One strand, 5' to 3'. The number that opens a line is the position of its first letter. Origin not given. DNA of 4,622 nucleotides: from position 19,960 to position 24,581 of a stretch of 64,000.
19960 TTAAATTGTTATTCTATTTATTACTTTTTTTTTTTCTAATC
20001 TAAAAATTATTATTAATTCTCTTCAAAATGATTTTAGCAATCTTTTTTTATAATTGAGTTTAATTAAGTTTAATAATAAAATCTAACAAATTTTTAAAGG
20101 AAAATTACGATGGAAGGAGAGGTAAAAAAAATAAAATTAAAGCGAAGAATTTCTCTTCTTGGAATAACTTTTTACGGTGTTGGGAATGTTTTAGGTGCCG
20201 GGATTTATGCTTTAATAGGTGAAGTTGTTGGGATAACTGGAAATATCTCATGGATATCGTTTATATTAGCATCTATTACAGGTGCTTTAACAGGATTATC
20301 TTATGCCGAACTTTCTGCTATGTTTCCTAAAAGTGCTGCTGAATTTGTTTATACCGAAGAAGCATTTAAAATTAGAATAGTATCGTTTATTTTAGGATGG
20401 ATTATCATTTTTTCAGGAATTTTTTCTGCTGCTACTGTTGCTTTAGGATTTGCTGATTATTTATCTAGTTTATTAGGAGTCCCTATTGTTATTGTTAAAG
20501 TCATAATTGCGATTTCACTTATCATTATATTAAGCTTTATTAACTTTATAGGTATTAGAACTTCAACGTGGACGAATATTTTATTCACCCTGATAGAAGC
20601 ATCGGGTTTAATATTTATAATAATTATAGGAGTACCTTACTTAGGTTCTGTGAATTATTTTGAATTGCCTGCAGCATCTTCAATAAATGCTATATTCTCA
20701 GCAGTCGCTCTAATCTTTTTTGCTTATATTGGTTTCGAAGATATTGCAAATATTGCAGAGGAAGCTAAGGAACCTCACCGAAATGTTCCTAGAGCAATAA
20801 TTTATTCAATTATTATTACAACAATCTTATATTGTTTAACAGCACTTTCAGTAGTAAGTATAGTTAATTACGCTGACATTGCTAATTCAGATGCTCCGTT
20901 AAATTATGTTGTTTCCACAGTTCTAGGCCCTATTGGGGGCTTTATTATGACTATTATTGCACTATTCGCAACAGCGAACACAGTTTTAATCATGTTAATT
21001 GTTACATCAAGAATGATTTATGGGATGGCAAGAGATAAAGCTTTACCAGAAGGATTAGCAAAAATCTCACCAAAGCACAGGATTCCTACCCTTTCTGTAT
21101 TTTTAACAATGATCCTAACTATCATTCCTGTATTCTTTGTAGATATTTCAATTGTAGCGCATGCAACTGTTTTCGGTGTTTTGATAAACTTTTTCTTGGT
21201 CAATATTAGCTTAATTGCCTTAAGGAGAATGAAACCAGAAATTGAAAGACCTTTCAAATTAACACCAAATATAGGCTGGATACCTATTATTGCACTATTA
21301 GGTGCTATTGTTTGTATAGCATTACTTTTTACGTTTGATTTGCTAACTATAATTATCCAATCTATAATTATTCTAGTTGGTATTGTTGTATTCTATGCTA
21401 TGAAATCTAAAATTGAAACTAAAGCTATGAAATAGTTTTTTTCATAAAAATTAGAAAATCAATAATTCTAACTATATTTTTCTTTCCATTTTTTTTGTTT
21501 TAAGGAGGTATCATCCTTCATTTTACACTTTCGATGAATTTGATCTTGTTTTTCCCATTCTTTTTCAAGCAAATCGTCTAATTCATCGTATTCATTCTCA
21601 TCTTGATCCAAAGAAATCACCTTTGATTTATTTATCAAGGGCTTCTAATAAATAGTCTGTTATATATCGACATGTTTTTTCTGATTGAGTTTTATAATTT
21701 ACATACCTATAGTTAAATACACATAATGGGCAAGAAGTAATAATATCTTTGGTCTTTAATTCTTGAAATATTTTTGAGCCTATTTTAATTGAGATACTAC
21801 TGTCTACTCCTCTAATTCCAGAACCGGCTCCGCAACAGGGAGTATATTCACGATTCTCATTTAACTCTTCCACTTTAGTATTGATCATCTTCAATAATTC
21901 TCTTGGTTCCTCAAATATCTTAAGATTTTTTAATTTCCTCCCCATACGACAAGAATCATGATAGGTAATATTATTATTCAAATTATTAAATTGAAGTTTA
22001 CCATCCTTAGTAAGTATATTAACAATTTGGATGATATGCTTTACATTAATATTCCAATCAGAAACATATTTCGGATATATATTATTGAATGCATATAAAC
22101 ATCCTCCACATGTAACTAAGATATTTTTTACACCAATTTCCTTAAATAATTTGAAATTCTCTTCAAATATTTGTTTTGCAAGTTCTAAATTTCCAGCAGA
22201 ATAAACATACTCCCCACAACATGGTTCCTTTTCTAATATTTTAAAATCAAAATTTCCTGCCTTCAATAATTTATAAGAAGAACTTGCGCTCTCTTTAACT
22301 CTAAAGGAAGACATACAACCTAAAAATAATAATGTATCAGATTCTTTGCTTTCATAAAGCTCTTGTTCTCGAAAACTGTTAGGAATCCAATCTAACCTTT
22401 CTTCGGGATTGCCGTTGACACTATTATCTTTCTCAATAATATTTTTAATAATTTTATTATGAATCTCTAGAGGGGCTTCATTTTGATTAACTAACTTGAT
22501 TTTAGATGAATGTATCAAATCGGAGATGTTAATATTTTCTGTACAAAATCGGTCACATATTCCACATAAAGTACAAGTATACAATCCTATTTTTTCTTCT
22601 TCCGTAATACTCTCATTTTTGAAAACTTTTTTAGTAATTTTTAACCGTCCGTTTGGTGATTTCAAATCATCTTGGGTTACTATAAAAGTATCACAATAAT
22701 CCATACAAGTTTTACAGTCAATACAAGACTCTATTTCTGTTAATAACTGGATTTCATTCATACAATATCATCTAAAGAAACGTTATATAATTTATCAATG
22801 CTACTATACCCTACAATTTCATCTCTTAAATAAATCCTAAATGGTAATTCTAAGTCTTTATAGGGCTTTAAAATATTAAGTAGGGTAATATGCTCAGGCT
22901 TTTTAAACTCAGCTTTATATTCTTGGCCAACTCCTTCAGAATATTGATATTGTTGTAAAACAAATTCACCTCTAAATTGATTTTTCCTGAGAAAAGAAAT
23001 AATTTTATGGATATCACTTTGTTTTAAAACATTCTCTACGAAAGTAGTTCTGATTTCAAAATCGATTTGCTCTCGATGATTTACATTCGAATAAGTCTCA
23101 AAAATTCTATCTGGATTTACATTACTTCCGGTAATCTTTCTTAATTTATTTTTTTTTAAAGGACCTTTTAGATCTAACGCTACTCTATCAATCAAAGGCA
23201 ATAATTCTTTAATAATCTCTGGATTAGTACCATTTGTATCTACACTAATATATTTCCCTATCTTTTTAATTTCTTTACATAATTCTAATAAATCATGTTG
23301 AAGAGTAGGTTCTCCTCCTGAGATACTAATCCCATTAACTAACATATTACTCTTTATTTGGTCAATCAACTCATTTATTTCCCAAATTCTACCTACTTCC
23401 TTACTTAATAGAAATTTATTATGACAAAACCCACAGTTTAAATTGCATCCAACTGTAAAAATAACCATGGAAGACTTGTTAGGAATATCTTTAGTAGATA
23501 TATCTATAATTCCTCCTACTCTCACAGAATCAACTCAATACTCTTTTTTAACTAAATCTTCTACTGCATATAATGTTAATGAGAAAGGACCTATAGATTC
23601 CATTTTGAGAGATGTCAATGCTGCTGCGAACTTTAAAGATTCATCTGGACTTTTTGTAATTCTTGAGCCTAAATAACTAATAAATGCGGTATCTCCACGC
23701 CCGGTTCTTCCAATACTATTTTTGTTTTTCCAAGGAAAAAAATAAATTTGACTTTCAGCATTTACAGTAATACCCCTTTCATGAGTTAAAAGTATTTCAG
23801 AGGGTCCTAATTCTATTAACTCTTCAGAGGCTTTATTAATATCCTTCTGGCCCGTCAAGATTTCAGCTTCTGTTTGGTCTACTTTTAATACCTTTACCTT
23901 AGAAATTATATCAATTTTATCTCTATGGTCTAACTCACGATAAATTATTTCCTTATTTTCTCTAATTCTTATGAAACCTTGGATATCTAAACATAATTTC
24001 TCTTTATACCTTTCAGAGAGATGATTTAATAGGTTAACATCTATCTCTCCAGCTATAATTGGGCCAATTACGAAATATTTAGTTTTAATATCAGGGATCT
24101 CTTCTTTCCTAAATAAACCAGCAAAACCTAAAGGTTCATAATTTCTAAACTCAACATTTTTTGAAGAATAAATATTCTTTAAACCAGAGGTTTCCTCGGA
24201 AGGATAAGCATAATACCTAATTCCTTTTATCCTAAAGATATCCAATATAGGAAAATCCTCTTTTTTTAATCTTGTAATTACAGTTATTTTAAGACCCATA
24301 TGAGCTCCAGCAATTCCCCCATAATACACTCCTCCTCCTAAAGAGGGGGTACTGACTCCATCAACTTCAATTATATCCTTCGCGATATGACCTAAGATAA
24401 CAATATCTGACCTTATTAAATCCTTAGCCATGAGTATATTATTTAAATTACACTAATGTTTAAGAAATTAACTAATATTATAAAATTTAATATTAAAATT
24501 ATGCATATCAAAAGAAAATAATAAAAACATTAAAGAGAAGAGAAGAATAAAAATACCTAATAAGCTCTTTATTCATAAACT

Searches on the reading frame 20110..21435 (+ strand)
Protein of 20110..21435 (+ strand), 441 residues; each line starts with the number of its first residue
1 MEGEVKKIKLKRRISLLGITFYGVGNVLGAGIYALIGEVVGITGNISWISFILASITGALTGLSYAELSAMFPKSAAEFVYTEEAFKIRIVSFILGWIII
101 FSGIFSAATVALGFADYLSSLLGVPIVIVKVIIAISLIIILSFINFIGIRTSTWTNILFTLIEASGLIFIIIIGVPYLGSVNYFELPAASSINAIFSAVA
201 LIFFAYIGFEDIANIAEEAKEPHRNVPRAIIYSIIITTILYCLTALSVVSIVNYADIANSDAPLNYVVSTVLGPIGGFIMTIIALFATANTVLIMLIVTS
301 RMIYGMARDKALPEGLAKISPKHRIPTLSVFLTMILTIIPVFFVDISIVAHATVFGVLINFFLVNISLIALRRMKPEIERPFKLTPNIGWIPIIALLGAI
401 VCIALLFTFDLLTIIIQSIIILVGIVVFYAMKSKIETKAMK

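Call 72: search_protein_families(library=pfam, proteins=[window:20110-21435:+], max_evalue=0.00001)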
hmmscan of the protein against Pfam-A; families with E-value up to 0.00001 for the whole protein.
window:20110-21435:+ (441 aa): 3 families
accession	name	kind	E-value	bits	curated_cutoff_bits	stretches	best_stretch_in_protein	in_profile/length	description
PF13520.12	AA_permease_2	-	4.7e-50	171.2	27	1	14-407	1-405/427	Amino acid permease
PF00324.27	AA_permease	-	4.6e-33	115.1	24.6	1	19-415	2-445/470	Amino acid permease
PF03845.19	Spore_permease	-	5.8e-06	25.8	23.4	1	15-252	3-234/321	Spore germination protein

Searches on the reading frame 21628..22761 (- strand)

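Call 35: search_protein_families(library=pfam, proteins=[window:21628-22761:-], max_evalue=0.001)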
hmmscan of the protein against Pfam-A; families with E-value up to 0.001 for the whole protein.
window:21628-22761:- (377 aa): 5 families
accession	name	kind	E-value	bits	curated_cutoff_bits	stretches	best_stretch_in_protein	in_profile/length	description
PF02754.22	CCG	-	6.8e-23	81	20.6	2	145-225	3-84/85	Cysteine-rich domain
PF13183.11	Fer4_8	-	1.6e-08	35.4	27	1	9-77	1-68/68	4Fe-4S dicluster domain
PF13534.11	Fer4_17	-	9.3e-07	29.7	22.2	1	12-78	1-61/61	4Fe-4S dicluster domain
PF12838.12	Fer4_7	-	0.00014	22.7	27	1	12-76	1-51/52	4Fe-4S dicluster domain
PF13484.11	Fer4_16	-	0.00024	22.2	30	1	13-76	2-66/66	4Fe-4S double cluster binding domain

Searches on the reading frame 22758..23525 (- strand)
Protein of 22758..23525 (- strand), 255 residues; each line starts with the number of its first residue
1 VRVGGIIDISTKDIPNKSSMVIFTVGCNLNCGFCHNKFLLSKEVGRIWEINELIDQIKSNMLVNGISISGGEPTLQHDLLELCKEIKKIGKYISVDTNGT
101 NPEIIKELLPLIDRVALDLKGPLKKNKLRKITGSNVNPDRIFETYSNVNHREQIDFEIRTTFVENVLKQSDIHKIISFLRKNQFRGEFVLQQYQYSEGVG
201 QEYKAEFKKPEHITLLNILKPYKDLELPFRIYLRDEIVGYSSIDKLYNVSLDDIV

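Call 35: search_protein_families(library=pfam, proteins=[window:22758-23525:-], max_evalue=0.001)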
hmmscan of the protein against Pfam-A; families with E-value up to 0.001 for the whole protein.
window:22758-23525:- (255 aa): 2 families
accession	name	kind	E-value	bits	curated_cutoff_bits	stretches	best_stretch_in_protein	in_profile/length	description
PF04055.27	Radical_SAM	-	5.1e-22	79.2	29.5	1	21-149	1-137/166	Radical SAM superfamily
PF13353.11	Fer4_12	-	1.1e-10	42.4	22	1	20-127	8-121/137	4Fe-4S single cluster domain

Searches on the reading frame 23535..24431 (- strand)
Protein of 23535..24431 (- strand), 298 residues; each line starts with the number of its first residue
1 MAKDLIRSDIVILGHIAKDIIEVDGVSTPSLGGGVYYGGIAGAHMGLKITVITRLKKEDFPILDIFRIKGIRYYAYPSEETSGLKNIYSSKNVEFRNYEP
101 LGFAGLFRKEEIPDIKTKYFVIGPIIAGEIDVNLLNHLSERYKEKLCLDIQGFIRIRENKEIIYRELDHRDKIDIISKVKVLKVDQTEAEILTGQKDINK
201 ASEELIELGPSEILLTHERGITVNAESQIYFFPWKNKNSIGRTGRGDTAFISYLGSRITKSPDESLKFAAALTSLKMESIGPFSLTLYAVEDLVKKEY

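Call 35: search_protein_families(library=pfam, proteins=[window:23535-24431:-], max_evalue=0.001)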
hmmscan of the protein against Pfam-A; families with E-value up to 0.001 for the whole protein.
window:23535-24431:- (298 aa): 1 family
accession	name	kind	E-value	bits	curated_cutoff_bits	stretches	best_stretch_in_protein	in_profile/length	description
PF00294.29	PfkB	-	0.00068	19.5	25.8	1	174-281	179-294/302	pfkB family carbohydrate kinase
